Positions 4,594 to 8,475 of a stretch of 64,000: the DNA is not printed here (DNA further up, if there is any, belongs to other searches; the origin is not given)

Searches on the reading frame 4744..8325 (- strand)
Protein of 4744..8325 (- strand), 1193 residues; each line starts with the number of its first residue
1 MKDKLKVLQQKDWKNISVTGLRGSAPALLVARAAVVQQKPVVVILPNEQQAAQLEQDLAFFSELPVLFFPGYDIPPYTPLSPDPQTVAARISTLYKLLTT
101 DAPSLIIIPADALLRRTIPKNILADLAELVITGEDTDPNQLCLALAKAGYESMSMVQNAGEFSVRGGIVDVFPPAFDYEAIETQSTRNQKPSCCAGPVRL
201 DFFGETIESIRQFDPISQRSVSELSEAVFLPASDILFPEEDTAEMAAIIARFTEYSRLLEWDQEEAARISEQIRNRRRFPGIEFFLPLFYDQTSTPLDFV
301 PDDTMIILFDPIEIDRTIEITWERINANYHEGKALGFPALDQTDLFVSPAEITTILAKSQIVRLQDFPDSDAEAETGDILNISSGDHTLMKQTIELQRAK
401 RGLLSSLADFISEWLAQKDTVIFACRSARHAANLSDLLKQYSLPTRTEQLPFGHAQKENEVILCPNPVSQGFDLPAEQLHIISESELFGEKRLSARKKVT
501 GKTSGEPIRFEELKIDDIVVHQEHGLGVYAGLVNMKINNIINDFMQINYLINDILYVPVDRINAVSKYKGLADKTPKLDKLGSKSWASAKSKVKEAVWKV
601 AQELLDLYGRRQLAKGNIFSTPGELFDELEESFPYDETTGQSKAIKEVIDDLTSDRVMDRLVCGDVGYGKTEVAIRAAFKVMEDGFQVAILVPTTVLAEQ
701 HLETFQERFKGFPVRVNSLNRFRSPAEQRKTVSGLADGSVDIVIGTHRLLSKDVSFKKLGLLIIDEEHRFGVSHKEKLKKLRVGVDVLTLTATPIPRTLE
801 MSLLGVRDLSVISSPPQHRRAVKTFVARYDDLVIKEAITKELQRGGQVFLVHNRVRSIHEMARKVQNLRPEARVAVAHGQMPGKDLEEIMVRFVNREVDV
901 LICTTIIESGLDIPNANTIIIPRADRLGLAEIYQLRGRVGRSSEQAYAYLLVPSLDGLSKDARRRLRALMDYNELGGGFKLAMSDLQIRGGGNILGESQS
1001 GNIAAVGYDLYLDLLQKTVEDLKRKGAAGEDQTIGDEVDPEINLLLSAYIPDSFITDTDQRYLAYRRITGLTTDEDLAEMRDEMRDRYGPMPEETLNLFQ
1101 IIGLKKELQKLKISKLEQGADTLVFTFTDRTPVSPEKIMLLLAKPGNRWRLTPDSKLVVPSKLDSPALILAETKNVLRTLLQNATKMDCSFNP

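Call 75: search_protein_families(library=pfam, proteins=[window:4744-8325:-], max_evalue=0.00001)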
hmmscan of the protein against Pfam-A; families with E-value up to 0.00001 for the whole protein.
window:4744-8325:- (1193 aa): 6 families
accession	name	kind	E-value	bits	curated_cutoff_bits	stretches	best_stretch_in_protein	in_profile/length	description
PF00270.35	DEAD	-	5.2e-27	95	26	1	639-800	2-165/167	DEAD/DEAH box helicase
PF03461.20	TRCF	-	1e-25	90.3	25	1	1046-1138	3-95/95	TRCF domain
PF00271.37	Helicase_C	-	6.4e-22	78.3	23.5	1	837-942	5-109/110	Helicase conserved C-terminal domain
PF17757.6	UvrB_inter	-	6.9e-18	65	22.9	2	132-177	5-50/91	UvrB interaction domain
PF02559.22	CarD_TRCF_RID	-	1.6e-14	54.2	23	1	513-568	1-56/57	CarD-like/TRCF RID domain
PF04851.21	ResIII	-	5.5e-12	46.3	22.5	1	640-794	7-162/164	Type III restriction enzyme, res subunit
